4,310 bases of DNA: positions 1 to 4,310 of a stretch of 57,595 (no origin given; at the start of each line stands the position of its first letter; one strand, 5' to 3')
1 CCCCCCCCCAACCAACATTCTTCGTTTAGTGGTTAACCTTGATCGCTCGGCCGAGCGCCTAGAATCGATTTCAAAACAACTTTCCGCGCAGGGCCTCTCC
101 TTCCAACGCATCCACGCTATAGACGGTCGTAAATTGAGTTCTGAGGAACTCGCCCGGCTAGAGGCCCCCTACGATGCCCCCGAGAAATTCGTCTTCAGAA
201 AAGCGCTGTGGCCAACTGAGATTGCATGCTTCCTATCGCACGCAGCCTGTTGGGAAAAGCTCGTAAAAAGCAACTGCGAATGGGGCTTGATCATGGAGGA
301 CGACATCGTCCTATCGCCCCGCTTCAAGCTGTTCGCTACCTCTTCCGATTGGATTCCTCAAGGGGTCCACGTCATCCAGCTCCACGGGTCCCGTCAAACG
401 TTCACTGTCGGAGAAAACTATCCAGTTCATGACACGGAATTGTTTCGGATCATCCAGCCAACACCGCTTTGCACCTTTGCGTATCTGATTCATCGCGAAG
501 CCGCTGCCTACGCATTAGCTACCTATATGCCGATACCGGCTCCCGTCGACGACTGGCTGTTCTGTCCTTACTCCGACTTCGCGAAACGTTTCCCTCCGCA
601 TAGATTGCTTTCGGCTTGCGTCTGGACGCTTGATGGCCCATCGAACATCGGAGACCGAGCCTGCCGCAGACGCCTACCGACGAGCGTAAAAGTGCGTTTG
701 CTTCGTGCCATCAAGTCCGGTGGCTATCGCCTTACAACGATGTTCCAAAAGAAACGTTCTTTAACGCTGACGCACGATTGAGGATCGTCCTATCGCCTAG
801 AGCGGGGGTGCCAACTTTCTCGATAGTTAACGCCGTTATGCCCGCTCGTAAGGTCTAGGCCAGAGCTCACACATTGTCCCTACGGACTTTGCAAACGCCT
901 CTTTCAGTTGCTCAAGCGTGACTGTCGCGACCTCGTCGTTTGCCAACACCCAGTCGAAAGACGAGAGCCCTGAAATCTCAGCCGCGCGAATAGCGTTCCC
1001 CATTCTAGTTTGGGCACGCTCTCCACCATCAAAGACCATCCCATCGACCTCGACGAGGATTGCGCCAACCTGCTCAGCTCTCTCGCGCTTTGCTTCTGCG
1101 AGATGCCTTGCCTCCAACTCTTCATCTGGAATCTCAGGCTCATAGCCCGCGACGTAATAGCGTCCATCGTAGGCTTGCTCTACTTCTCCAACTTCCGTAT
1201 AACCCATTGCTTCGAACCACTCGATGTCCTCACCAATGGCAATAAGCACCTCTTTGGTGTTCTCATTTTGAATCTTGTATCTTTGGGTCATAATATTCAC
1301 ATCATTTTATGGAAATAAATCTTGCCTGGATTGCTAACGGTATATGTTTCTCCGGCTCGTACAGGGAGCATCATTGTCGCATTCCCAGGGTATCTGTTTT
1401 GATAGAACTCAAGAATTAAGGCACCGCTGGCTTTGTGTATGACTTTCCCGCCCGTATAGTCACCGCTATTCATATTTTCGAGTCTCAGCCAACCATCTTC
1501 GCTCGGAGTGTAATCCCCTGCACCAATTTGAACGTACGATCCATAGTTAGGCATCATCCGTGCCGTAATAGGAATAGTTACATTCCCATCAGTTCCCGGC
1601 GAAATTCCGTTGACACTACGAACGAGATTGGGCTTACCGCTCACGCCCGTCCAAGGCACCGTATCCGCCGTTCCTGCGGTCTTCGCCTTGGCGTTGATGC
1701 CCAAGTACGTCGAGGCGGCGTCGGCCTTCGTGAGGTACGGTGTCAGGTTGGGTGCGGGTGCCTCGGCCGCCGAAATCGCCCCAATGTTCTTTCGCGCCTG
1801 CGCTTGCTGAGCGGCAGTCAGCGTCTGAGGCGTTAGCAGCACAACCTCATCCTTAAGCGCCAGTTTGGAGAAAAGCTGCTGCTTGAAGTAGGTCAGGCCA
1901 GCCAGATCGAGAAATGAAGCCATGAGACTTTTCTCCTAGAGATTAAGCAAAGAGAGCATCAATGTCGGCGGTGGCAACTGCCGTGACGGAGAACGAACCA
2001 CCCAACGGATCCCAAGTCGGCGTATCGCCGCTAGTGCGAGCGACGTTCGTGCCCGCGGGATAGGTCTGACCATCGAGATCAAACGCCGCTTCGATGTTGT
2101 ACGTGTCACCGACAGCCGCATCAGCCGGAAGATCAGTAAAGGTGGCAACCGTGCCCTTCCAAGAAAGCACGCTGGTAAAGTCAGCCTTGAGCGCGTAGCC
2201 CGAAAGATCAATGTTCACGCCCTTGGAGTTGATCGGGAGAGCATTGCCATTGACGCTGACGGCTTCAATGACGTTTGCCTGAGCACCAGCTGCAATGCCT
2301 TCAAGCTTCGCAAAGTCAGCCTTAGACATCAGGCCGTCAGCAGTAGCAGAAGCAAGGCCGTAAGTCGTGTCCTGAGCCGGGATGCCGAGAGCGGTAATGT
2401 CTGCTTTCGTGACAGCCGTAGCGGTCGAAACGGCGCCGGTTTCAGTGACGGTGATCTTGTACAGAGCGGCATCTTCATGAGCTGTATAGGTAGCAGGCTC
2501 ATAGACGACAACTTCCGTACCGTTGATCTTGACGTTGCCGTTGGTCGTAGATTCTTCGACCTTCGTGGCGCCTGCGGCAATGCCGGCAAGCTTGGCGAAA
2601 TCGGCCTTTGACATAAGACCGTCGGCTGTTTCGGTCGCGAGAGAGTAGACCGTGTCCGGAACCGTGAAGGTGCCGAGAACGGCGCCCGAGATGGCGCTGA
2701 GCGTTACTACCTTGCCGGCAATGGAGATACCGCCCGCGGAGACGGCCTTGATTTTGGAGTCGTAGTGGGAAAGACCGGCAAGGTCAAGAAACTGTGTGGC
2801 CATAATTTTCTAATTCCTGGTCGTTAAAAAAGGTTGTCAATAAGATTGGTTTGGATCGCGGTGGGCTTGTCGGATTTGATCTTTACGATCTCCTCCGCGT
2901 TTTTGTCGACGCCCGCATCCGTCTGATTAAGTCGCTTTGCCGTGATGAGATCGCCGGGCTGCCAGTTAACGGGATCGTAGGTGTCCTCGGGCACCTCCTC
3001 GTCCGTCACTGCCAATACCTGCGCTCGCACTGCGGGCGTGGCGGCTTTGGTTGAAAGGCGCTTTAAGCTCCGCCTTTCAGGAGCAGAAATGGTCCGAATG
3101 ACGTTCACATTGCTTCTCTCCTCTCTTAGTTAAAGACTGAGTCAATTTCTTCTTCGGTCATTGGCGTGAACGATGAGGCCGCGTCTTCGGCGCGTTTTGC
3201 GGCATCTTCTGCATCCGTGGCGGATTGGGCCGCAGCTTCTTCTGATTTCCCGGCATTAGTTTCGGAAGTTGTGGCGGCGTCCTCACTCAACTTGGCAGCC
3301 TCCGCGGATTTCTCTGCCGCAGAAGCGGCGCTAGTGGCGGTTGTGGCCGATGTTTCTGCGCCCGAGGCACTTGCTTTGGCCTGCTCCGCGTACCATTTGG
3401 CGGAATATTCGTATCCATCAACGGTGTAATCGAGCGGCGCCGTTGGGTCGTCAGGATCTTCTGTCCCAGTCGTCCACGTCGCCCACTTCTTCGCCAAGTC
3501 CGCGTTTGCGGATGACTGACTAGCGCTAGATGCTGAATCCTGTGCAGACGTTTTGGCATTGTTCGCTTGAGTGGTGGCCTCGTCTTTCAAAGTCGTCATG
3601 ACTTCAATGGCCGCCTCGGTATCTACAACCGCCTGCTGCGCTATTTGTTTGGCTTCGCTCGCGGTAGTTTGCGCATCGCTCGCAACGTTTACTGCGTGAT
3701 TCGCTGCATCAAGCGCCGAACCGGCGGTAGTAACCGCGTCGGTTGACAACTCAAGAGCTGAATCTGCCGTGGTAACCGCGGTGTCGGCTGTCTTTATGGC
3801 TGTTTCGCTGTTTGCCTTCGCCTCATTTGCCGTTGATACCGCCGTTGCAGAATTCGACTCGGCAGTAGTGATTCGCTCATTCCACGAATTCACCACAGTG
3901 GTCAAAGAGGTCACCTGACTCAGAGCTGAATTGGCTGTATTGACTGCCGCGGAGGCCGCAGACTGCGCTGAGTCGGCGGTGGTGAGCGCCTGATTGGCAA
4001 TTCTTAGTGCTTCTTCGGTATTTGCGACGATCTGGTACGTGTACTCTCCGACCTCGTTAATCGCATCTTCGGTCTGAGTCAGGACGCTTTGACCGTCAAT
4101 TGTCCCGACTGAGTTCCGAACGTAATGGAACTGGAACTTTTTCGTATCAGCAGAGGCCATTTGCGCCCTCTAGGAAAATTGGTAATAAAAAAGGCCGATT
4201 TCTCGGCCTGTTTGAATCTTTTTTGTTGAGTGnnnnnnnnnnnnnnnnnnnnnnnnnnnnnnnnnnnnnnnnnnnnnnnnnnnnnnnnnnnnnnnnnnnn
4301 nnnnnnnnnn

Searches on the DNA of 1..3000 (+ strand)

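Call 6: search_dna_similar(query=window:1-3000:+, collection=phages, mode=distant)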
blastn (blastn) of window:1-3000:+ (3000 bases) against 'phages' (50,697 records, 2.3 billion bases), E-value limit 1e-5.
Records with a match: 1; places in all: 1; records where one place covers at least 80% of the query: 0.
Best place of each record, by identity: 60-80% 1.
By first word of the organism name: Bacteriophage 1.
By host as written in the record: - 1.
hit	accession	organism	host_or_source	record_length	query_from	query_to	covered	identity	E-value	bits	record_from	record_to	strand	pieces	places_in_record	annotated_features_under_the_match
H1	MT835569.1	Bacteriophage sp.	human fecal samples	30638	2525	2593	2%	79.7%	1e-6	63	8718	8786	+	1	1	record has no annotation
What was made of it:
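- Tried and rejected: A blastn search of the GT25 end of the window found only a 69-bp chance-level hit (call 6).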

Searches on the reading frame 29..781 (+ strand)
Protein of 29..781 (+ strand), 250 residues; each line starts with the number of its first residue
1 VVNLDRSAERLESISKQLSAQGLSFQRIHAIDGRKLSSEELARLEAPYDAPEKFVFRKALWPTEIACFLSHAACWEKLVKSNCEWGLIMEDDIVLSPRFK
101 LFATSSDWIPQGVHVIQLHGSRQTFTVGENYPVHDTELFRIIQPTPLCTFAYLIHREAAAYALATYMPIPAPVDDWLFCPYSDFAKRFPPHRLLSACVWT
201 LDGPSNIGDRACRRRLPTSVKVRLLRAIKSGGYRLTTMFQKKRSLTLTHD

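Call 55: list_cluster_members(proteins=[P0001, P0002, window:29-781:+])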
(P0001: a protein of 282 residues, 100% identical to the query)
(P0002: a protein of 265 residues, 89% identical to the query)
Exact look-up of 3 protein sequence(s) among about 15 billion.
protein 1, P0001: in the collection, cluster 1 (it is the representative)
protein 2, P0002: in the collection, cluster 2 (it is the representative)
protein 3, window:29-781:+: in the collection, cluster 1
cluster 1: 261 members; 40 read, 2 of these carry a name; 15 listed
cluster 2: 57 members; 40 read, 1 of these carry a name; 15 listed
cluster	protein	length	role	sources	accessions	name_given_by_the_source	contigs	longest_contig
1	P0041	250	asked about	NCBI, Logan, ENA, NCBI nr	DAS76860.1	MAG TPA: hypothetical protein [Caudoviricetes sp.]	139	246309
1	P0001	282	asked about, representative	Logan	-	-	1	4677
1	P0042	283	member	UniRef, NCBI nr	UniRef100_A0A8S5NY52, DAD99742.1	Glycosyl transferase family 25 domain-containing protein n=1 Tax=Siphoviridae sp. ct16C7 ... | MAG TPA: hypothetical protein [Siphoviridae sp. ct16C7]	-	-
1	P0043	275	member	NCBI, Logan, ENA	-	-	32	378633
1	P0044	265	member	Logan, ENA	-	-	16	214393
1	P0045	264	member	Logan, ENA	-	-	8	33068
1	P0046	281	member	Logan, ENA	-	-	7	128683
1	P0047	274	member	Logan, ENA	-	-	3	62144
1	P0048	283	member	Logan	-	-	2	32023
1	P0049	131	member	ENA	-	-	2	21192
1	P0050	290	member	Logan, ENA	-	-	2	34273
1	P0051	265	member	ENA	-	-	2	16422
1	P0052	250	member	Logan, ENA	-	-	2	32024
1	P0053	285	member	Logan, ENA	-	-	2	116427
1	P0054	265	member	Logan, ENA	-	-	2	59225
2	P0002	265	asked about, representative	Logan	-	-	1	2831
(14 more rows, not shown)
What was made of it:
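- GTG-29 gives an intact 250-aa ORF, which gene callers accept (P0041 on 139 contigs, call 55).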

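Call 58: find_encoding_contigs(protein=P0041, flank=300, max_places=10)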
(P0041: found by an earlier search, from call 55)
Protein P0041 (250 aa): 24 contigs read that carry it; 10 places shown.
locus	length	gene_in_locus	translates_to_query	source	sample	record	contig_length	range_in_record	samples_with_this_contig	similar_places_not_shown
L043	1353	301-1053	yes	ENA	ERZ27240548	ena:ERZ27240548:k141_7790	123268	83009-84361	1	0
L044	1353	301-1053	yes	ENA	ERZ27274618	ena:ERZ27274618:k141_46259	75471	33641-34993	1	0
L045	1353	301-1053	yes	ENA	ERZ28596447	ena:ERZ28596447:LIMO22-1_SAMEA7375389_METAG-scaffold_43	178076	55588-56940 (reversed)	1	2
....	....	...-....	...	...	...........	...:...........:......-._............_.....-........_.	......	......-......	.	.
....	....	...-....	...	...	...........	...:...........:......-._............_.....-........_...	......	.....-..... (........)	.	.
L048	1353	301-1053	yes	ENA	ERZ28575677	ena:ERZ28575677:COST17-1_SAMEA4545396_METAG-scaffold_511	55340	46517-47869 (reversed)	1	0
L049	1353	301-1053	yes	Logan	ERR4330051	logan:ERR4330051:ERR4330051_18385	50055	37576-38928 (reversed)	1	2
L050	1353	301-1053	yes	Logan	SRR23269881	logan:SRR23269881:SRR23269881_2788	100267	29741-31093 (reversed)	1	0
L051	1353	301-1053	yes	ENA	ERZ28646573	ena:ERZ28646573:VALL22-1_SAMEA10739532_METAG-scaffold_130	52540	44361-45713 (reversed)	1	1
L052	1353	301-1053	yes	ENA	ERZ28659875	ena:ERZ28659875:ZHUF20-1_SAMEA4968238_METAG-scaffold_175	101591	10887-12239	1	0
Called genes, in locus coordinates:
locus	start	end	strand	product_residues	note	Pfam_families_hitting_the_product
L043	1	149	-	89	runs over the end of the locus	-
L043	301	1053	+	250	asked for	PF01755:Glyco_transf_25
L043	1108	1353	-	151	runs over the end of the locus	PF14301:DUF4376 (weak)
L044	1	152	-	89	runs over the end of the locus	-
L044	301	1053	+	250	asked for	PF01755:Glyco_transf_25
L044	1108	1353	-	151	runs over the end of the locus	PF14301:DUF4376 (weak)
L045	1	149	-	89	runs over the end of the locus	-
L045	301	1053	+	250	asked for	PF01755:Glyco_transf_25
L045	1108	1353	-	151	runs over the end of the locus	PF14301:DUF4376 (weak)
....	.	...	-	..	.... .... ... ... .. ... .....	-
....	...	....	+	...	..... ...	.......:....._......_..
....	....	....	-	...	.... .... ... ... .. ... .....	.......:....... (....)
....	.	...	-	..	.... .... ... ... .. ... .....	-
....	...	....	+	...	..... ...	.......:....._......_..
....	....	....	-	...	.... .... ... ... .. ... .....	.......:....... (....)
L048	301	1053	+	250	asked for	PF01755:Glyco_transf_25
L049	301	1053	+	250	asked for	PF01755:Glyco_transf_25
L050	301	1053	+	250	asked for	PF01755:Glyco_transf_25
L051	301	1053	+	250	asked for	PF01755:Glyco_transf_25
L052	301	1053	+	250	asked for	PF01755:Glyco_transf_25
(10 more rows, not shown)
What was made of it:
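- OFF-type alleles are very common (call 58).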

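Call 59: find_encoding_contigs(protein=P0043, flank=300, max_places=10)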
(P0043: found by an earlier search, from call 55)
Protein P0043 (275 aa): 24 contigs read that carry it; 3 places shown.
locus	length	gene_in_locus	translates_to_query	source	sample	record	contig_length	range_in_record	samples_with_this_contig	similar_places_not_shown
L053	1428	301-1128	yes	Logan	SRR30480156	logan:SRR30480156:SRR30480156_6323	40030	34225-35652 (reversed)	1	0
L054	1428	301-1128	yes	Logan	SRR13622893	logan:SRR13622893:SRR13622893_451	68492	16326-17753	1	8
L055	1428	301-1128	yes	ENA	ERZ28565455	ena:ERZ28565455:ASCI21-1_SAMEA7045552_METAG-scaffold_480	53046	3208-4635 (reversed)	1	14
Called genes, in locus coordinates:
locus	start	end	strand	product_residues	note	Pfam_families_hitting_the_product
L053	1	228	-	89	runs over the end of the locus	-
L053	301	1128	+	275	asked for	PF01755:Glyco_transf_25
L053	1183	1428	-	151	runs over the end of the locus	PF14301:DUF4376 (weak)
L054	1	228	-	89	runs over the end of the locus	-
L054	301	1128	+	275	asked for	PF01755:Glyco_transf_25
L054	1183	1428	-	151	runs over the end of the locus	PF14301:DUF4376 (weak)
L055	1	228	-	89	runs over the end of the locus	-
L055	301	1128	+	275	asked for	PF01755:Glyco_transf_25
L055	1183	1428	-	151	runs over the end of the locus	PF14301:DUF4376 (weak)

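Call 60: find_encoding_contigs(protein=P0044, flank=300, max_places=10)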
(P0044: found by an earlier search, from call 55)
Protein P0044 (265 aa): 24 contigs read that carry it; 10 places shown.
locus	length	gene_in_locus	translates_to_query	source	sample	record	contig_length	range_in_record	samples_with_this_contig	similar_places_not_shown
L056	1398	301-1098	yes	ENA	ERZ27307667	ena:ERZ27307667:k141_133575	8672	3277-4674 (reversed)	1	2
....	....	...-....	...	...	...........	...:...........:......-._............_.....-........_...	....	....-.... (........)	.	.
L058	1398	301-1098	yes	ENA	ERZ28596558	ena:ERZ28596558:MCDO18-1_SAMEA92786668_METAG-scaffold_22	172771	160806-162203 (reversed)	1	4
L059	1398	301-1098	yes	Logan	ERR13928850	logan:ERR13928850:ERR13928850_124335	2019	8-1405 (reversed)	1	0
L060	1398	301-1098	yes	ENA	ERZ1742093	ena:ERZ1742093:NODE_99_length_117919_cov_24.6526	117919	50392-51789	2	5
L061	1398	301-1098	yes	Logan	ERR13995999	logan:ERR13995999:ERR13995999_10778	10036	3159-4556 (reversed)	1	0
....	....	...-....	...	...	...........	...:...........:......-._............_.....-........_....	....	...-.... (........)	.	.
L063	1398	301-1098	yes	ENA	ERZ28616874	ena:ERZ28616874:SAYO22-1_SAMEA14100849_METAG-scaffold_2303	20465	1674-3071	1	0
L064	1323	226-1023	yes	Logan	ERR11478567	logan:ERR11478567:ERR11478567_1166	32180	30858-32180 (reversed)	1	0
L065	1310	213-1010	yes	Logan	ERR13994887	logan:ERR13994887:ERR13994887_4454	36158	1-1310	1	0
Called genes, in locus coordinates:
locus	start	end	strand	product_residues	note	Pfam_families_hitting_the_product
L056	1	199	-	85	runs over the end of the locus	-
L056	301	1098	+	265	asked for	PF01755:Glyco_transf_25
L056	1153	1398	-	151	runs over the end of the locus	PF14301:DUF4376 (weak)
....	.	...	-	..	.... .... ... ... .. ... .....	-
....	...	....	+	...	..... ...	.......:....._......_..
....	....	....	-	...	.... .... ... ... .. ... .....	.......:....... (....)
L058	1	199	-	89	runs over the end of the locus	-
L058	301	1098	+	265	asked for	PF01755:Glyco_transf_25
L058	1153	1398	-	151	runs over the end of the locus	PF14301:DUF4376 (weak)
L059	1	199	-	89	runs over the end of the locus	-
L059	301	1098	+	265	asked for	PF01755:Glyco_transf_25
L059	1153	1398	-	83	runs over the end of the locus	?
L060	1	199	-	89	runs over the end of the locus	-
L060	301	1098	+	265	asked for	PF01755:Glyco_transf_25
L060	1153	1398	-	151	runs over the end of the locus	PF14301:DUF4376 (weak)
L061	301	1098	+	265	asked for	PF01755:Glyco_transf_25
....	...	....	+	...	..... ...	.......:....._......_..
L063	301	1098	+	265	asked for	PF01755:Glyco_transf_25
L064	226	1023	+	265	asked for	PF01755:Glyco_transf_25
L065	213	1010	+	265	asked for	PF01755:Glyco_transf_25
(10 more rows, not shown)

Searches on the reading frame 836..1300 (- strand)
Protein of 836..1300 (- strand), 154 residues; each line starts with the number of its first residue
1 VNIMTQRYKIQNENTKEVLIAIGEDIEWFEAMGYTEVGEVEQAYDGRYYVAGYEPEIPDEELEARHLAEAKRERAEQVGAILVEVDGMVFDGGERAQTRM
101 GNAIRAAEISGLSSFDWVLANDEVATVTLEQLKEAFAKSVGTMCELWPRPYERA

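Call 20: search_protein_families(library=phrogs, proteins=[window:836-1300:-], max_evalue=0.001)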
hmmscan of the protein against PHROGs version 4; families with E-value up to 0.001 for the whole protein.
window:836-1300:- (154 aa): 2 families
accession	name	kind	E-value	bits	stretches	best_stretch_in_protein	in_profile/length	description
phrog_1141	-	tail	5.3e-07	30.5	1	61-143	73-157/194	tail fiber protein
phrog_2837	-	tail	6.6e-05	23.7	1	68-135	93-160/202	tail protein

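Call 62: search_protein_families(library=pfam, proteins=[window:836-1300:-], max_evalue=0.001)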
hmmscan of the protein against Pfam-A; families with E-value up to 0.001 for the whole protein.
window:836-1300:- (154 aa): 1 family
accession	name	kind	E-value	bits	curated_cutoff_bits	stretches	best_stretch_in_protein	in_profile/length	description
PF14301.12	DUF4376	-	1.7e-06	28.9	25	1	66-136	6-73/106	Domain of unknown function (DUF4376)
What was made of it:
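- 836..1300 (-): Last gene of the tail-fibre block (DUF4376, with tail-fibre PHROG hits). It is convergent with GT25. Calls 20 and 62.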

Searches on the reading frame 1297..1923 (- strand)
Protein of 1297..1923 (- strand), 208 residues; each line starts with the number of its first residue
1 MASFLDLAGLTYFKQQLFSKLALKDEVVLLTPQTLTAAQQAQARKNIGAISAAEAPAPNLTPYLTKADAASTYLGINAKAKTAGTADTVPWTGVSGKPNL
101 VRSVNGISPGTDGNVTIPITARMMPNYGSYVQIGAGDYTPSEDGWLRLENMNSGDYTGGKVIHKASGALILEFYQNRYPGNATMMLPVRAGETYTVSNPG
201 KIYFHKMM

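Call 20: search_protein_families(library=phrogs, proteins=[window:1297-1923:-], max_evalue=0.001)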
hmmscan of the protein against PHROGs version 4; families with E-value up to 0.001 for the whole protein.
window:1297-1923:- (208 aa): 1 family
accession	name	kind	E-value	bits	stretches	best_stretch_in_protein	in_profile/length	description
phrog_4757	-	unknown function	4e-05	24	1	22-70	136-186/359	-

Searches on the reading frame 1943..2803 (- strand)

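Call 20: search_protein_families(library=phrogs, proteins=[window:1943-2803:-], max_evalue=0.001)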
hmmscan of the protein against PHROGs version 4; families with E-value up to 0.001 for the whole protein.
window:1943-2803:- (286 aa): 6 families
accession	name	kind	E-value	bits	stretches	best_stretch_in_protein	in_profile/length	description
phrog_38190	-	unknown function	3.8e-21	76.9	3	108-170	255-317/351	-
phrog_31688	-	unknown function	5.1e-10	40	1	55-112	220-277/294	-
phrog_6907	-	unknown function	8.8e-10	39.8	2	121-172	38-90/99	-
phrog_38707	-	unknown function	4e-09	36.7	0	79-105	550-576/675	-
phrog_36886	-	unknown function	6e-06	26.1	0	50-94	194-238/605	-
phrog_28171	-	unknown function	3.2e-05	23.8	1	149-222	36-107/476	-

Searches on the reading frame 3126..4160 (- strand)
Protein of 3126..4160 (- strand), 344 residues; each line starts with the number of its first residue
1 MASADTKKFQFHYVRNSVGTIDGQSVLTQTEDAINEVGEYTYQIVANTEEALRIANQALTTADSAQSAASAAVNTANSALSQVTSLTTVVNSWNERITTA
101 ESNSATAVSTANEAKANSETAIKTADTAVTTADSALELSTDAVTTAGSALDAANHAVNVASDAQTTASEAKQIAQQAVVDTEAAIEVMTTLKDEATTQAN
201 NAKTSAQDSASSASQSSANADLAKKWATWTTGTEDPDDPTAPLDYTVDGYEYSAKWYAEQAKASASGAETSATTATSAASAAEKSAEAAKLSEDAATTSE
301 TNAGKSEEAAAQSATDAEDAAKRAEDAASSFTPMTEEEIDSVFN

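Call 20: search_protein_families(library=phrogs, proteins=[window:3126-4160:-], max_evalue=0.001)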
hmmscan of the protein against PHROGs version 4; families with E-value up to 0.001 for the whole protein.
window:3126-4160:- (344 aa): 6 families
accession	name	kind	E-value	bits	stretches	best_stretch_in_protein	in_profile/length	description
phrog_13173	-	tail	1.2e-07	31.7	2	29-134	122-236/674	tail fiber protein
phrog_9502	-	tail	7.4e-07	29.3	1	191-297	171-277/647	tail fiber protein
phrog_25042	-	tail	5.2e-05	22.9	1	31-128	138-231/632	tail fiber protein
phrog_38058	-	tail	0.00017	21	0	258-330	277-349/708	tail fiber protein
phrog_3279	-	tail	0.00023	21.8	0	100-333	106-295/396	tail fiber protein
phrog_22285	-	tail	0.00084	18.9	1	253-330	139-216/802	tail fiber protein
